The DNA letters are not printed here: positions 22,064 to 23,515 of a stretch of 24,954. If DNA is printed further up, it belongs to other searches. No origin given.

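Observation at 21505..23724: Candidate signalling system: Roadblock (MglB-like) + KaiC-like::small GTPase fusion + second KaiC-like protein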

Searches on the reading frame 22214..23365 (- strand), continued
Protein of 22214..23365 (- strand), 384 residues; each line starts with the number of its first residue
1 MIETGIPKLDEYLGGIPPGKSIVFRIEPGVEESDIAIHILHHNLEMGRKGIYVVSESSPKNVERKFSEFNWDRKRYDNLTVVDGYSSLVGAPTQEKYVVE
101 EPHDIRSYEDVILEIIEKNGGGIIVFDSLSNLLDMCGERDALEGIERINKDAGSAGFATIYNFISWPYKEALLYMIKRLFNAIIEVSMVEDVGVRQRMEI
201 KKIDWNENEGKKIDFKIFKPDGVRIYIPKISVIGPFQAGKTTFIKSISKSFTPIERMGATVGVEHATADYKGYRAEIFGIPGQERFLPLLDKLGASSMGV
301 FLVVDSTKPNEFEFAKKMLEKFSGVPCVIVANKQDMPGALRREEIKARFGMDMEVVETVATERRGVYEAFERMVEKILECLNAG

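Call 9: find_related_loci(query=window:22214-23365:-, collection=genome_contigs, flank=5000)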
Query window:22214-23365:- (384 aa) in genome_contigs; peptide patterns used: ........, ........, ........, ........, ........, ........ (x = any residue, [..] = any of these).
31 stretches matched a pattern; 2 encode a relative of the query (tblastn E <= 1e-3); 2 distinct loci.
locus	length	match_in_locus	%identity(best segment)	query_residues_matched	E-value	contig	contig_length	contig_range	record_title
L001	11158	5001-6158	75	1-384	0e+0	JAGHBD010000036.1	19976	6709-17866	MAG: Thermoplasmata archaeon isolate AUK247 PB_MBMC_201_c_000000000096, whole genome shotgun sequence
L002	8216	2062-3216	74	1-383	0e+0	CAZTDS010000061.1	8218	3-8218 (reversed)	MAG TPA_asm: uncultured Thermoplasmatales archaeon isolate binchicken_co355_288 genome assembly, contig: NODE_6976_lengt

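Call 13: find_related_loci(query=A1, collection=genome_contigs, flank=4000)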
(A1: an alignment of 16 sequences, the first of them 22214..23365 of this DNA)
Query A1 (384 aa) in genome_contigs; peptide patterns used: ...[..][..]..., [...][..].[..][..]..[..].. (x = any residue, [..] = any of these).
220 stretches matched a pattern; 202 encode a relative of the query (tblastn E <= 1e-3); the best 80 are kept; 80 distinct loci.
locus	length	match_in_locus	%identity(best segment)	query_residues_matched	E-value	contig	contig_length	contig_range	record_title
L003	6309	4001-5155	81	1-383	0e+0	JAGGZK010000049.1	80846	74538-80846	MAG: Thermoplasmata archaeon isolate AUK202 PB_MBMC_156_c_000000000024, whole genome shotgun sequence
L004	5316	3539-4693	77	1-383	0e+0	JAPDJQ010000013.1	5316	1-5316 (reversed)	MAG: Thermoplasmatota archaeon isolate S5B3_HD70 c_000000003151, whole genome shotgun sequence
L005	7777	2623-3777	77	1-383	0e+0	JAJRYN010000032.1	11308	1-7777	MAG: archaeon isolate Dive96_bin3.341 k141_1150028, whole genome shotgun sequence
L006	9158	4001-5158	75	1-384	0e+0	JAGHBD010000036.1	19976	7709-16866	MAG: Thermoplasmata archaeon isolate AUK247 PB_MBMC_201_c_000000000096, whole genome shotgun sequence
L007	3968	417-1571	77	1-383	0e+0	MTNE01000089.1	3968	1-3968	MAG: Thermoplasmatales archaeon JdFR-43 JGI24020J35080_1005943, whole genome shotgun sequence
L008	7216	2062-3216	74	1-383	0e+0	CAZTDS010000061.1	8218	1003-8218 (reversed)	MAG TPA_asm: uncultured Thermoplasmatales archaeon isolate binchicken_co355_288 genome assembly, contig: NODE_6976_lengt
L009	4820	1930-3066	70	2-377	0e+0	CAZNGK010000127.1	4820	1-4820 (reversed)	MAG TPA_asm: uncultured Thermoplasmatales archaeon isolate SRP338002_co1_123 genome assembly, contig: NODE_16266_length_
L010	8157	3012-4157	71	1-379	0e+0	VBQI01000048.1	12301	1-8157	MAG: Thermoplasmata archaeon isolate M10_bin2222 scaffold3298, whole genome shotgun sequence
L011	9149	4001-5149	69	1-381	3e-179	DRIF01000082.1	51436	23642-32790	MAG TPA_asm: Thermoplasmatales archaeon isolate HyVt-387 HyVt-387_k295_186494, whole genome shotgun sequence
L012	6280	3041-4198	65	1-383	8e-179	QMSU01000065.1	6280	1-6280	MAG: Thermoplasmata archaeon isolate B78_G9 B78_Guay9_scaffold_21423, whole genome shotgun sequence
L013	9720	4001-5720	65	1-384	5e-172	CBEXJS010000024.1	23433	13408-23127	MAG TPA_asm: uncultured Thermoplasmatales archaeon isolate SRR22064146_binner123_Refined_15 genome assembly, contig: ERZ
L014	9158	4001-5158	66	1-383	1e-171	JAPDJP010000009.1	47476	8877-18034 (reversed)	MAG: Thermoplasmatota archaeon isolate S4B5_HD70 c_000000000266, whole genome shotgun sequence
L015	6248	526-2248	64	1-384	2e-171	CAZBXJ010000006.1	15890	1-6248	MAG TPA_asm: uncultured Thermoplasmatales archaeon isolate binchicken_co6_184 genome assembly, contig: NODE_3927_length_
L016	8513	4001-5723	61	1-379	4e-160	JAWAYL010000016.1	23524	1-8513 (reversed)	MAG: Thermoplasmatota archaeon isolate ZZQ_201803_bins_43 ZZQ_201803_bins_43_scaffold_16, whole genome shotgun sequence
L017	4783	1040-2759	62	1-383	6e-162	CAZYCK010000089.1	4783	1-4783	MAG TPA_asm: uncultured Thermoplasmatales archaeon isolate binchicken_co164_186 genome assembly, contig: NODE_9864_lengt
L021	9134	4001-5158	54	1-379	7e-139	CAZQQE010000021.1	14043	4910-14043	MAG TPA_asm: uncultured Thermoplasmatales archaeon isolate binchicken_co164_19 genome assembly, contig: NODE_1055_length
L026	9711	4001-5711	53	1-384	2e-126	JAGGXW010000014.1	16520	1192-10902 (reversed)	MAG: Thermoplasmata archaeon isolate AUK162 PB_MBMC_116_c_000000000023, whole genome shotgun sequence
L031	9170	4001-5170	49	1-383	3e-122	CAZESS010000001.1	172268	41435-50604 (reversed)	MAG TPA_asm: uncultured Thermoplasmatales archaeon isolate SRP141376_co2_183 genome assembly, contig: NODE_157_length_17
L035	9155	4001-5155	45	1-377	1e-110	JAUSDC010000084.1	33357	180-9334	MAG: Candidatus Methanoperedens sp. isolate E14_concoct.bin.71 E14_k141_1240320, whole genome shotgun sequence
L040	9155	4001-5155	46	1-377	3e-109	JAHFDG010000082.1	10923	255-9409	MAG: Candidatus Methanoperedens sp. isolate nzgw24 NODE_6376_length_10924_cov_10.180598, whole genome shotgun sequence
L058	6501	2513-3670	44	1-377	6e-107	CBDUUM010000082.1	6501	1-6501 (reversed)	MAG TPA_asm: uncultured Methanosarcinales archaeon isolate SRR21487742_binner12_Refined_145 genome assembly, contig: ERZ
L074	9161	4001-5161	44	1-378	3e-105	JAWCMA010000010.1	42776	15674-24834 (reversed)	MAG: Methanocellales archaeon isolate JZ-2_201705_bins_258 JZ-2_201705_bins_258_scaffold_10, whole genome shotgun sequen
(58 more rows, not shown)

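Call 27: search_solved_structures(query=window:22214-23365:-, max_evalue=0.01)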
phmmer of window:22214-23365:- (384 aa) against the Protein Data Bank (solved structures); distinct sequences matched with E-value up to 0.01: 437 (the best 60 are shown).
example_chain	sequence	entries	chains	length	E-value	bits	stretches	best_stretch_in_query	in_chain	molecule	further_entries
2zts_A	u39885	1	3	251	2.5e-17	65.8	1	2-226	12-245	Putative uncharacterized protein PH0186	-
2dr3_A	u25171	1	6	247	9.7e-16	60.6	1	2-132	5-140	UPF0273 protein PH0284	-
5di3_A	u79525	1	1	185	2.9e-10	42.6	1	229-350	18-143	ADP-ribosylation factor-like protein 3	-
5de3_A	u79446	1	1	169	3e-10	42.6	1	229-350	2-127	ADP-ribosylation factor-like protein 3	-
6pta_A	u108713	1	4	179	2.1e-09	39.8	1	229-373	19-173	ADP-ribosylation factor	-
8oun_A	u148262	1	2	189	5.5e-09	38.4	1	229-376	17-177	GTP-binding protein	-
5uf8_A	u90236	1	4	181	8e-09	37.9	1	229-372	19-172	Potential ADP-ribosylation factor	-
9m1i_G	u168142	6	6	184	8.3e-09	37.8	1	230-349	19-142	ADP-ribosylation factor-like protein 2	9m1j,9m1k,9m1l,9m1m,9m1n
3doe_A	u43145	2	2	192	9.3e-09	37.7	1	230-349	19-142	ADP-ribosylation factor-like protein 2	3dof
7wqy_A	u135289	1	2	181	1e-08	37.5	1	229-373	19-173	ARF1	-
1z6x_A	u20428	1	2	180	1.1e-08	37.4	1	229-373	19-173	ADP-ribosylation factor 4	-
7mge_E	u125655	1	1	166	1.2e-08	37.3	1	230-371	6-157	ADP-ribosylation factor 1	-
9rtw_E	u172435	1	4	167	1.2e-08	37.3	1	230-371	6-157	ADP-ribosylation factor 1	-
1r8s_A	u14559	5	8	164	1.3e-08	37.2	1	230-371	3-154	ADP-ribosylation factor 1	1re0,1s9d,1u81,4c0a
6fae_B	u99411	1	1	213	1.3e-08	37.2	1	228-371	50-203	ADP-ribosylation factor 1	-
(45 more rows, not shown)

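Call 35: search_protein_families(library=pfam, proteins=[P0049, P0082], max_evalue=0.001)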
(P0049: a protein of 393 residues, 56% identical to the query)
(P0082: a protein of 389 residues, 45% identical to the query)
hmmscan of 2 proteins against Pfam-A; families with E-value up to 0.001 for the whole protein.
P0049 (393 aa): 11 families
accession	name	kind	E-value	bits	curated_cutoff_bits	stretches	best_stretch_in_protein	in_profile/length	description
PF06745.19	ATPase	-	2.1e-17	63.7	26.6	1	3-230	2-227/231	KaiC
PF00025.27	Arf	-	8.5e-14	51.8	22.3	1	233-384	16-174/174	ADP-ribosylation factor family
PF00071.28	Ras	-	1e-11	45.1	21.6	1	233-384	1-160/162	Ras family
PF00009.33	GTP_EFTU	-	1.3e-08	35.1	26.5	1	261-381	53-183/188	Elongation factor Tu GTP binding domain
PF03029.23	ATP_bind_1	-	1.3e-07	32.2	27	0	281-365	95-190/240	Conserved hypothetical ATP binding protein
PF01926.29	MMR_HSR1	-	1.3e-07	32.1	21.9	1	233-339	1-113/113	50S ribosome-binding GTPase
PF08477.19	Roc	-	2.1e-07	31.7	27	1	233-341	1-119/119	Ras of Complex, Roc, domain of DAPkinase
PF23365.1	DUF7090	-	4e-07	30.4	27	1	53-190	47-183/192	Family of unknown function (DUF7090)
PF04670.18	Gtr1_RagA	-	0.00062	19.7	22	0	233-321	1-97/232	Gtr1/RagA G protein conserved region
PF09439.16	SRPRB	-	0.00085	19.2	25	0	232-356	4-135/178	Signal recognition particle receptor beta subunit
PF24336.1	DUF7504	-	0.00092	20.2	27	0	116-189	103-179/179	Family of unknown function (DUF7504)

P0082 (389 aa): 7 families
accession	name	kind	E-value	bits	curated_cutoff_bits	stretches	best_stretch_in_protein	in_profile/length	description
PF06745.19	ATPase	-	6.9e-22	78.4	26.6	1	2-141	1-138/231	KaiC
PF00025.27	Arf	-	5.9e-11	42.6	22.3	1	233-384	16-173/174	ADP-ribosylation factor family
PF03029.23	ATP_bind_1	-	5.8e-10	39.8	27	1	281-343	95-169/240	Conserved hypothetical ATP binding protein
PF00071.28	Ras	-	1.6e-09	38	21.6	1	233-385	1-160/162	Ras family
PF01926.29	MMR_HSR1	-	1.2e-07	32.3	21.9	1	234-339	2-113/113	50S ribosome-binding GTPase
PF00009.33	GTP_EFTU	-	2.4e-07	31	26.5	1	234-385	6-186/188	Elongation factor Tu GTP binding domain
PF08477.19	Roc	-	0.00038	21.1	27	1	233-341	1-119/119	Ras of Complex, Roc, domain of DAPkinase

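Call 37: predict_structure(alignment_id=A2)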
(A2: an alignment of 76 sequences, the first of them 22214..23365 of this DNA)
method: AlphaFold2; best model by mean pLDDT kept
length: 384 residues; sequences in the alignment: 76
mean_pLDDT: 92.2   pTM: 0.88
mean pLDDT of the five models: 92.2, 92.1, 91.7, 90.9, 90.7
residues with pLDDT >= 90: 314; 70-90: 60; 50-70: 5; < 50: 5
segments of 3 or more residues with pLDDT < 50: 256-260
pLDDT, mean of each block of 10 residues (from residue 1): 94 96 94 89 96 93 92 93 94 94 97 92 96 95 97 97 90 94 95 88 96 94 94 94 94 60 84 94 83 86 96 93 93 96 92 92 97 95 82
secondary structure, 60 per line:
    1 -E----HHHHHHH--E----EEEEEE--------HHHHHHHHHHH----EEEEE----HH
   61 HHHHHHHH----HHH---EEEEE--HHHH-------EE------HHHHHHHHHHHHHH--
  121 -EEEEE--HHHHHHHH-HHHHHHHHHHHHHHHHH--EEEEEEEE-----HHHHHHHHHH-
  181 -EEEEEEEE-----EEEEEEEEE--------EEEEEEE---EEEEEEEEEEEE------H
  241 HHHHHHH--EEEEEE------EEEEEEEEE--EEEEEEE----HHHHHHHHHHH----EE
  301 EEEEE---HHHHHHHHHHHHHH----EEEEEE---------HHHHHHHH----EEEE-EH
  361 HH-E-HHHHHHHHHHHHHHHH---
elements in order: H7-13 E21-26 H35-45 E50-54 H59-68 E79-83 H86-89 H105-118 E122-126 H129-136 H138-154 E157-164 H170-179 E182-189 E195-203 E212-218 E222-233 H240-247 E250-255 E262-270 E273-279 H284-294 E299-305 H309-322 E327-332 H342-349 E354-357 H366-381

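Call 39: search_protein_families(library=pfam, proteins=[L035:5535-5786:+, L035:5894-6340:+, L035:6393-6728:+, L035:6766-7971:-, L035:7976-8719:-, L035:8719-9117:-, L035:2770-3180:+, L035:3295-3996:+, L035:5170-5535:+], max_evalue=0.01)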
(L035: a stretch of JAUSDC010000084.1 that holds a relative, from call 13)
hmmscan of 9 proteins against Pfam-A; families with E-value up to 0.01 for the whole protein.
L035:5535-5786:+ (84 aa): 1 family
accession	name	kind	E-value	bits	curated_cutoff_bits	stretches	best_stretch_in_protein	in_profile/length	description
PF01985.26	CRS1_YhbY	-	3.1e-16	59.9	27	1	3-80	6-82/84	CRS1 / YhbY (CRM) domain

L035:5894-6340:+ (149 aa): 1 family
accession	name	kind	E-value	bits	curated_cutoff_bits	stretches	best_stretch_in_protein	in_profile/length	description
PF01090.25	Ribosomal_S19e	-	2.2e-59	199.6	29.4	1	3-137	1-136/137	Ribosomal protein S19e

L035:6393-6728:+ (112 aa): 1 family
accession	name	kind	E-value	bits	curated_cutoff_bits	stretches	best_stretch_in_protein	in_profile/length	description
PF01984.25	dsDNA_bind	-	1.2e-29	103.1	26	1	8-109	1-101/106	Double-stranded DNA-binding domain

L035:6766-7971:- (402 aa): 5 families
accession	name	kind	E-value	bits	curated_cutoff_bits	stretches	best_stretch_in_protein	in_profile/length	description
PF01406.26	tRNA-synt_1e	-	9.6e-99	331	27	1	21-314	9-298/301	tRNA synthetases class I (C) catalytic domain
PF09334.17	tRNA-synt_1g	-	2e-13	50.3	20.1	2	33-143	12-123/391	tRNA synthetases class I (M)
PF01921.24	tRNA-synt_1f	-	2.3e-06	27.2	27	1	264-316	278-329/360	tRNA synthetases class I (K)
PF00133.28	tRNA-synt_1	-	7.4e-06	25.4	22.7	1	223-307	329-413/414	tRNA synthetases class I (I, L, M and V)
PF24236.1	Tea_helical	-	0.0044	17.5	27.1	0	61-99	6-43/64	Telomere ends associated alpha-helical domain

L035:7976-8719:- (248 aa): 3 families
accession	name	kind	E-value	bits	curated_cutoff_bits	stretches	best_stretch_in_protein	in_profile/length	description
PF01061.29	ABC2_membrane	-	1.2e-33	116.8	26.9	1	7-215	3-210/211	ABC-2 type transporter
PF12698.13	ABC2_membrane_3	-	4.3e-17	62.7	31.6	1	54-242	159-346/347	ABC-2 family transporter protein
PF12730.13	ABC2_membrane_4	-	0.00021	21.8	27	1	25-174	19-174/179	ABC-2 family transporter protein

L035:8719-9117:- (133 aa): 1 family
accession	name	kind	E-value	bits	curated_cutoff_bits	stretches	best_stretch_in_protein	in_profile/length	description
PF13732.12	DrrA1-3_C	-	9.3e-09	36.3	27.4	1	33-113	2-81/81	ATP-binding protein DrrA1-3-like, C-terminal domain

L035:2770-3180:+ (137 aa): 1 family
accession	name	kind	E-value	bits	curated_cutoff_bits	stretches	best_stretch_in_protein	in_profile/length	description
PF03686.19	UPF0146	-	3.7e-36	124.3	26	1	11-136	3-128/129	Uncharacterised protein family (UPF0146)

L035:3295-3996:+ (234 aa): 6 families
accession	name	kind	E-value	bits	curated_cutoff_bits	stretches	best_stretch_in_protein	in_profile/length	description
PF24336.1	DUF7504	-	1.4e-24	88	27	1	21-197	1-179/179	Family of unknown function (DUF7504)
PF23365.1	DUF7090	-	6.4e-12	46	27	1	3-200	2-185/192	Family of unknown function (DUF7090)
PF06745.19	ATPase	-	2.6e-09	37.2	26.6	1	7-202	4-193/231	KaiC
PF03796.21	DnaB_C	-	0.0011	18.8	27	1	7-66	5-64/255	DnaB-like helicase C terminal domain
PF05763.18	DUF835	-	0.0051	17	33.1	1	100-191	54-136/136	Protein of unknown function (DUF835)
PF05625.17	PAXNEB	-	0.0068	15.9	28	0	110-200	177-275/366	PAXNEB protein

L035:5170-5535:+ (122 aa): 2 families
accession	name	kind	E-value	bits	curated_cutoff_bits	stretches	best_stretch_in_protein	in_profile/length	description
PF03259.23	Robl_LC7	-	6.9e-14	51.8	23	1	8-96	2-90/91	Roadblock/LC7 domain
PF17233.7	DUF5308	-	0.0068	17.1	30.8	1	34-82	16-62/163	Family of unknown function (DUF5308)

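Call 41: fold_search(model_id=the predicted structure, library=pdb)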
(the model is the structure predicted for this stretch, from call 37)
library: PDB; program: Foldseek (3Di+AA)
matches with E <= 10: 2000; with E <= 0.001: 1951
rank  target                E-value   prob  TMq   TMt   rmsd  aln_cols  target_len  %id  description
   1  2dr3_A                4.6e-17  1.00  0.52  0.83   2.8       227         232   26  Crystal Structure of RecA superfamily ATPase PH0284 from Pyrococcus horikoshii OT3 (released 2006-12-06)
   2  2dr3_B                8.3e-17  1.00  0.52  0.80   2.8       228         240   25  Crystal Structure of RecA superfamily ATPase PH0284 from Pyrococcus horikoshii OT3 (released 2006-12-06)
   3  2dr3_E                1.6e-16  1.00  0.51  0.81   2.6       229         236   25  Crystal Structure of RecA superfamily ATPase PH0284 from Pyrococcus horikoshii OT3 (released 2006-12-06)
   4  2dr3_F                6.0e-16  1.00  0.52  0.83   2.4       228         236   24  Crystal Structure of RecA superfamily ATPase PH0284 from Pyrococcus horikoshii OT3 (released 2006-12-06)
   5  2dr3_C                9.1e-16  1.00  0.50  0.81   2.7       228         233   25  Crystal Structure of RecA superfamily ATPase PH0284 from Pyrococcus horikoshii OT3 (released 2006-12-06)
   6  2dr3_D                7.3e-15  1.00  0.51  0.79   2.9       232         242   24  Crystal Structure of RecA superfamily ATPase PH0284 from Pyrococcus horikoshii OT3 (released 2006-12-06)
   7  8zn7_A                1.9e-14  1.00  0.48  0.41  12.6       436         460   14  Crystal Structure of Designed Clock Protein KaiC (released 2025-04-16)
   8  8zn5_C                2.6e-14  1.00  0.51  0.43  12.4       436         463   14  Crystal Structure of Designed Clock Protein KaiC (released 2025-04-16)
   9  7s66_A                4.9e-14  1.00  0.49  0.40  12.7       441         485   12  Extended conformation of nighttime state KaiC (released 2021-09-22)
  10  7s65_B                4.9e-14  1.00  0.48  0.41  12.3       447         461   13  Compressed conformation of nighttime state KaiC (released 2021-09-22)
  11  8zn7_B                5.6e-14  1.00  0.50  0.42  12.4       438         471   14  Crystal Structure of Designed Clock Protein KaiC (released 2025-04-16)
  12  3k0f_D                5.9e-14  1.00  0.51  0.41  12.1       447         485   13  Crystal structure of the phosphorylation-site double mutant T426A/T432A of the KaiC circadian clock protein (released 2010-03-31)
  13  8zn6_A                7.5e-14  1.00  0.49  0.41  12.9       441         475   15  Crystal Structure of Designed Clock Protein KaiC (released 2025-04-16)
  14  7dy2_I                8.0e-14  1.00  0.47  0.40  13.0       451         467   12  Crystal Structure of Cyanobacterial Circadian Clock Protein KaiC (released 2022-04-27)
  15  8zn5_A                9.0e-14  1.00  0.49  0.43  12.6       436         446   15  Crystal Structure of Designed Clock Protein KaiC (released 2025-04-16)
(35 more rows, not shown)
